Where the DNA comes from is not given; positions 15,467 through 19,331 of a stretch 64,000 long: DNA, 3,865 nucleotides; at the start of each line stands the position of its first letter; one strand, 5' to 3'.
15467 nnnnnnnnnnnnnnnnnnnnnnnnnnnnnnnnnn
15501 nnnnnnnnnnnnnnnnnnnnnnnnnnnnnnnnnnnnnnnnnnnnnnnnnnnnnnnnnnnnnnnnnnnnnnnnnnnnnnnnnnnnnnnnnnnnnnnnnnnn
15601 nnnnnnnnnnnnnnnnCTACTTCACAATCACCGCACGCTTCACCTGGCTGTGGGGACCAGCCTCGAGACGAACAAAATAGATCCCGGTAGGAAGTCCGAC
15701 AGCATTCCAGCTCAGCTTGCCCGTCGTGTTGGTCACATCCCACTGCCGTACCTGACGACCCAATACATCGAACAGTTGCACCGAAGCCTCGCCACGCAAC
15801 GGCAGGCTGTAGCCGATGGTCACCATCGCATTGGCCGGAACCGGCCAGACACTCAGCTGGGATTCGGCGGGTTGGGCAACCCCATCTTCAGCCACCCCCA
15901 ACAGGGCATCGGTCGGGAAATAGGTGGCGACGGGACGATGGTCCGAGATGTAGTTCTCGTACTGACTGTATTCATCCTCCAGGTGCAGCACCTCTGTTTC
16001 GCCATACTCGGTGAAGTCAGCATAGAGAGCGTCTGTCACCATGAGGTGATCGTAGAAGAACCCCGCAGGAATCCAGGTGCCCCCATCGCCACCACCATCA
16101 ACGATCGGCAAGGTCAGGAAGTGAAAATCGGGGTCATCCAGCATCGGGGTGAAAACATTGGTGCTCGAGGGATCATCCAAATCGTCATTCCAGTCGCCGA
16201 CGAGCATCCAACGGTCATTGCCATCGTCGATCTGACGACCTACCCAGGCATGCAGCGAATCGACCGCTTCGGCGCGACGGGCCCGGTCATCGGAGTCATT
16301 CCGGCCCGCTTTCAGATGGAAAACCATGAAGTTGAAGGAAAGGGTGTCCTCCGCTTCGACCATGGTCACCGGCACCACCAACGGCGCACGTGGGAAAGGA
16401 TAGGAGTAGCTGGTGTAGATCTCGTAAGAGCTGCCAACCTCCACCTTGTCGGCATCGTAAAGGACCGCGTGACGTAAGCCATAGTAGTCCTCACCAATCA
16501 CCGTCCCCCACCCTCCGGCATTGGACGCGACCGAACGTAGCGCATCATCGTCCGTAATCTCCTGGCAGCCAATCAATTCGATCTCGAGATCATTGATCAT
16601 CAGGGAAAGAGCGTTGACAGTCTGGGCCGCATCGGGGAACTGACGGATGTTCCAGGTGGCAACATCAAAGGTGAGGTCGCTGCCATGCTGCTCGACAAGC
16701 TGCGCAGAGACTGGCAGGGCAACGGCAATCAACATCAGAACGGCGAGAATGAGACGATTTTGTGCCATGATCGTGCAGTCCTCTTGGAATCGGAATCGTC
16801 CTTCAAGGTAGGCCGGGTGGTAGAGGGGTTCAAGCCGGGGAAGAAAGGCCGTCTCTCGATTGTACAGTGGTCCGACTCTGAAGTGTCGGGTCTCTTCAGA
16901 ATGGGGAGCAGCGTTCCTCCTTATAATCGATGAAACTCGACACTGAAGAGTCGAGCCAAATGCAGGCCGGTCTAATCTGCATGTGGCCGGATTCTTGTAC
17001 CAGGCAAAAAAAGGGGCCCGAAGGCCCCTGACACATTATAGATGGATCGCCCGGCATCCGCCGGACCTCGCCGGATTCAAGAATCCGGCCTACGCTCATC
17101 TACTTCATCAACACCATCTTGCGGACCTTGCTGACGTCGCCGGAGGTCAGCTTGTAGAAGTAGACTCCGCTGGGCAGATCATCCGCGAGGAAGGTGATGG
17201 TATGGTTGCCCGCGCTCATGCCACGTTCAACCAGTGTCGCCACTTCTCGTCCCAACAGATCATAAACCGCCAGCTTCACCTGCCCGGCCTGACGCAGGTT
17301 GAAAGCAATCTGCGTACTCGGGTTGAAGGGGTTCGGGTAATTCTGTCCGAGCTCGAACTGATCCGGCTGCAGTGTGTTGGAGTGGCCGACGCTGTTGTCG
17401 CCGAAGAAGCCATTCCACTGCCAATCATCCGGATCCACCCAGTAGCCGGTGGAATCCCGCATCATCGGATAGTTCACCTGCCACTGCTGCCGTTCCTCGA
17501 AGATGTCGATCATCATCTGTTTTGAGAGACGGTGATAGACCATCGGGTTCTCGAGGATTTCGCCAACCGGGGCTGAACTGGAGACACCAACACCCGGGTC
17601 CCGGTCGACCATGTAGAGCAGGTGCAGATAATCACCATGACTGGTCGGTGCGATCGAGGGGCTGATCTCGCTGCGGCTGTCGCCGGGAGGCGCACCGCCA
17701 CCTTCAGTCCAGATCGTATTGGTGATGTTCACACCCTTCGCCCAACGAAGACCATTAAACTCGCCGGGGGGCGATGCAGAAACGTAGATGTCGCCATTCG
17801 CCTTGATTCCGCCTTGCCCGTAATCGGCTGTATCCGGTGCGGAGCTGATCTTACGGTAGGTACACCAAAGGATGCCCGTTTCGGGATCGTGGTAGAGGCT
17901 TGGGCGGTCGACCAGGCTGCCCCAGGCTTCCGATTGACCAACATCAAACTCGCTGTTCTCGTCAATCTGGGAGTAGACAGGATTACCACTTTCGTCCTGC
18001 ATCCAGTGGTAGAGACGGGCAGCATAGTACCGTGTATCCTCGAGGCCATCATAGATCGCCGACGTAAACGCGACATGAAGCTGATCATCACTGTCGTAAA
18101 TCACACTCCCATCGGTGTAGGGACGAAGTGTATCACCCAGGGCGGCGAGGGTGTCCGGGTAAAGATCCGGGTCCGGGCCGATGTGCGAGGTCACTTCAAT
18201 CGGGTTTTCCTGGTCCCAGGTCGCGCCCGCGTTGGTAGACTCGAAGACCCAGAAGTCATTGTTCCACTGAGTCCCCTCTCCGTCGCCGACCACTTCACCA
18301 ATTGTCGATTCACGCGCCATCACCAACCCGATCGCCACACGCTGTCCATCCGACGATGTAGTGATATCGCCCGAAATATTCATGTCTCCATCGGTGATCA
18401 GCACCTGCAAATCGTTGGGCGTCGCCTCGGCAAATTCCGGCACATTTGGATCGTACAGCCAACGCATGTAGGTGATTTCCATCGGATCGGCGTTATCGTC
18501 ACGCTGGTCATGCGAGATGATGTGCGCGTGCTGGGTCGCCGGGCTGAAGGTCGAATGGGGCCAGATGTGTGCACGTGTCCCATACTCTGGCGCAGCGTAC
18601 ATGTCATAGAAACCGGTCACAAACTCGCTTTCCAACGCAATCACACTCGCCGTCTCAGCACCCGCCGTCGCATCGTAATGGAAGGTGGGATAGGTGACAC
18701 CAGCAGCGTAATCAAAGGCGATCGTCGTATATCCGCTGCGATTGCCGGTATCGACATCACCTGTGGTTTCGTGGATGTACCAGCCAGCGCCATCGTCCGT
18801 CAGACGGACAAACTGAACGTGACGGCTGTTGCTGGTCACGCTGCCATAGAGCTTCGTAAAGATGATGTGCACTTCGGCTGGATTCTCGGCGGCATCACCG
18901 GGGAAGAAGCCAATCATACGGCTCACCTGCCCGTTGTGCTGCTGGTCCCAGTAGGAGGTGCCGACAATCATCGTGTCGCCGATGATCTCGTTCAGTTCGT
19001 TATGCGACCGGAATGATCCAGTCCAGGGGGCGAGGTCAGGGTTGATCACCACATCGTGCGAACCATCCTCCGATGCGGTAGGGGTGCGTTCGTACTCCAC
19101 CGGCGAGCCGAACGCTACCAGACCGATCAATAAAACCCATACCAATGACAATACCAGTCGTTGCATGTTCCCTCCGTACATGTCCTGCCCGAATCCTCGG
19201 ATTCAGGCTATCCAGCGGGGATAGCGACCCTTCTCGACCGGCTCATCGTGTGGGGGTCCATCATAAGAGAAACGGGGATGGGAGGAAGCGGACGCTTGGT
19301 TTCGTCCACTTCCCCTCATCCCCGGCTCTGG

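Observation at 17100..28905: Tandem array of five paralogous BNR/Asp-box T9SS cargo genes, each an independent transcription unit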

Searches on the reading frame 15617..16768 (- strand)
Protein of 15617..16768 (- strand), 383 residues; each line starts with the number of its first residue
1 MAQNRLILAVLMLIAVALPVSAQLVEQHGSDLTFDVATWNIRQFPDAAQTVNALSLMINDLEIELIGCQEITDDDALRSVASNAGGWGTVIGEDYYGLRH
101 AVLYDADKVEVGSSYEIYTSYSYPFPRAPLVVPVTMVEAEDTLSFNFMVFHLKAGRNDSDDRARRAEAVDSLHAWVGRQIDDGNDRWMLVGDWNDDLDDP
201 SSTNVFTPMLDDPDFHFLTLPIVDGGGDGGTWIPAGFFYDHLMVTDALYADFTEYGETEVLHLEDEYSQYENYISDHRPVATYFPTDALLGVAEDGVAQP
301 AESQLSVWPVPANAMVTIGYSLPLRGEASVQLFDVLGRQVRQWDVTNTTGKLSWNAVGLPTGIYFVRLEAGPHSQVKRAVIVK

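Call 20: search_protein_families(library=pfam, proteins=[window:15617-16768:-], max_evalue=0.001)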
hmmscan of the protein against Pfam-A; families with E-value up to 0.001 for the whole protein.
window:15617-16768:- (383 aa): 3 families
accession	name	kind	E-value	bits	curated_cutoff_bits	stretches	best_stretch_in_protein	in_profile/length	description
PF18962.6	Por_Secre_tail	-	4.5e-10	40.1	27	1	307-381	1-75/75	Secretion system C-terminal sorting domain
PF03372.29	Exo_endo_phos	-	1.9e-06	28.2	24.5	1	37-277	1-225/225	Endonuclease/Exonuclease/phosphatase family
PF22669.2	Exo_endo_phos2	-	2.3e-05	24.6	27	0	137-199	122-183/288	Endonuclease/Exonuclease/phosphatase family 2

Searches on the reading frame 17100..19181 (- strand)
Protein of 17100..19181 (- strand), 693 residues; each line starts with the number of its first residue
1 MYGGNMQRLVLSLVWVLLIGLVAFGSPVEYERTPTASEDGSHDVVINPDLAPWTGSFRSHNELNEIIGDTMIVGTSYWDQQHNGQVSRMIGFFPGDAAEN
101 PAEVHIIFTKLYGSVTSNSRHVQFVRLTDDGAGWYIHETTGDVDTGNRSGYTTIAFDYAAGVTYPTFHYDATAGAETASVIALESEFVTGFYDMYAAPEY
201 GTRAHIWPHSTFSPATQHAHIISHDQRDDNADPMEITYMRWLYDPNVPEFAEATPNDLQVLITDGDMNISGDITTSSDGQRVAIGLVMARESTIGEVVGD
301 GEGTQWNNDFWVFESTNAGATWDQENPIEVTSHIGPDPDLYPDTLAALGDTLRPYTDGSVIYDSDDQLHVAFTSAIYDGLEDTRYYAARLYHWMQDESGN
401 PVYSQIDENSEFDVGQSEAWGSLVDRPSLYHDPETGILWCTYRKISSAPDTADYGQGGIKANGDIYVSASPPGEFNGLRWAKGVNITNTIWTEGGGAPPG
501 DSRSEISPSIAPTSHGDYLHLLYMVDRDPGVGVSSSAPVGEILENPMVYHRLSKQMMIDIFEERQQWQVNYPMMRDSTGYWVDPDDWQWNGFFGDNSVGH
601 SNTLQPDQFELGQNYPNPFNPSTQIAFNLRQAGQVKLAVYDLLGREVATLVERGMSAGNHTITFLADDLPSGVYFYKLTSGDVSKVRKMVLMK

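Call 4: search_protein_families(library=pfam, proteins=[window:17100-19181:-], max_evalue=1)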
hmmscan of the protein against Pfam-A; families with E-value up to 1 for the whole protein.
window:17100-19181:- (693 aa): 3 families
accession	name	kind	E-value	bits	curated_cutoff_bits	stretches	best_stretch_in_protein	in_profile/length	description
PF18962.6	Por_Secre_tail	-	4.6e-10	40.1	27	1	615-690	2-74/75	Secretion system C-terminal sorting domain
PF13585.12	CHU_C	-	0.018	15.6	27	1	629-683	23-76/86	CHU_C Type IX secretion signal domain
PF13860.13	FlgD_ig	-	0.083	13.3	27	1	630-679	20-74/79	FlgD Ig-like domain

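Call 5: search_protein_families(library=ncbifam, proteins=[window:17100-19181:-], max_evalue=1)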
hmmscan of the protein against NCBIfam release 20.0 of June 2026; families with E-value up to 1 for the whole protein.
window:17100-19181:- (693 aa): 6 families
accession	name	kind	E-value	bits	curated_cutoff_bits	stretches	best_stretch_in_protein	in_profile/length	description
TIGR04183.1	Por_Secre_tail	domain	7.9e-12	45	23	1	615-690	2-70/72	T9SS type A sorting domain-containing protein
NF038113.1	T9SSA_dep_M36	equivalog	2e-08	32.9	885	1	612-691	793-868/869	T9SS-dependent M36 family metallopeptidase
NF052323.1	T9SSA_dep_M6i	equivalog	2e-06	26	600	1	613-680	959-1026/1043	T9SS-dependent M6-like inactivated metalloprotease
NF033707.1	T9SS_sortase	equivalog_domain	5e-05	21.1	420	1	613-679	1000-1076/1095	type IX secretion system sortase PorU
NF050177.1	TapA_OM_Porphy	equivalog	0.013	14.3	500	1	615-690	474-542/544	TapA/TapC family T9SS-dependent outer membrane protein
NF002622.0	PRK02289.1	equivalog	0.033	14.5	103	1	643-675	20-52/60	4-oxalocrotonate tautomerase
